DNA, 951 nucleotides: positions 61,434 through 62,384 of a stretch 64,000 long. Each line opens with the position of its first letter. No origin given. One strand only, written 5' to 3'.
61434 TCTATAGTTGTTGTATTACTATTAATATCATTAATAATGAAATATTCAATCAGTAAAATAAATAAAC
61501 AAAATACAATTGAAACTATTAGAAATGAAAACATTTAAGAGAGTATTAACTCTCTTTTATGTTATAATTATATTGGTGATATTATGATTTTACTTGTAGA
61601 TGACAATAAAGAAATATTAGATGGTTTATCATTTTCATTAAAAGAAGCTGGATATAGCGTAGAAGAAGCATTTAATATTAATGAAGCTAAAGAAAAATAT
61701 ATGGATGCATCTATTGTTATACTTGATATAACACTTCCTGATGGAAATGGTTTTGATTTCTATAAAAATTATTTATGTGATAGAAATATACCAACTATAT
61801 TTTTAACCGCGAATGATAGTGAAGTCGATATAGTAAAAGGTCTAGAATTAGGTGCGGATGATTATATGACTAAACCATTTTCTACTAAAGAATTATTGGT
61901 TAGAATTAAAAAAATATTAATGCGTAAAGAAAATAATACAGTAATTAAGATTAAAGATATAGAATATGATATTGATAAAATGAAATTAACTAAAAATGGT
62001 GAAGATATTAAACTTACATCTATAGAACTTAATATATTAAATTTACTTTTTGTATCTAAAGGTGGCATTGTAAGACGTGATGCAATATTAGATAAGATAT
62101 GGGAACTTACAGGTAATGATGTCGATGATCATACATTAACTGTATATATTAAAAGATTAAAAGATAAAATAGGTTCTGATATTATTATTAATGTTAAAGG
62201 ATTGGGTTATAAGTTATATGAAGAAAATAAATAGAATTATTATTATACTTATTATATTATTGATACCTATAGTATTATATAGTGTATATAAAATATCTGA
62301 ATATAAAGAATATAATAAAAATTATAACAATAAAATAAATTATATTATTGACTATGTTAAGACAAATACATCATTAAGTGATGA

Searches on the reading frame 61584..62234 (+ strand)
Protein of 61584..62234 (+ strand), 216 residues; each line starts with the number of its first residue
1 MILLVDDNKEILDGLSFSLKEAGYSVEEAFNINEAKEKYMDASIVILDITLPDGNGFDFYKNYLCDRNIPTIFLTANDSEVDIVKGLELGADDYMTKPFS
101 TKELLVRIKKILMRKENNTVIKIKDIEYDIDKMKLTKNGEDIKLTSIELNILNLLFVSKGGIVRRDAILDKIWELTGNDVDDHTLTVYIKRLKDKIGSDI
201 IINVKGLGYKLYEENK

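Call 82: search_protein_families(library=pfam, proteins=[window:61584-62234:+], max_evalue=0.00001)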
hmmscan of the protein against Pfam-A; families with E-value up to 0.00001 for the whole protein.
window:61584-62234:+ (216 aa): 2 families
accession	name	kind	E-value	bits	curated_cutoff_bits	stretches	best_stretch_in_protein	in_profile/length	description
PF00072.30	Response_reg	-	2e-21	76.7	30.2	1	2-108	1-110/111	Response regulator receiver domain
PF00486.34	Trans_reg_C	-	1.9e-16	60.3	26.2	1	139-211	1-77/77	Transcriptional regulatory protein, C terminal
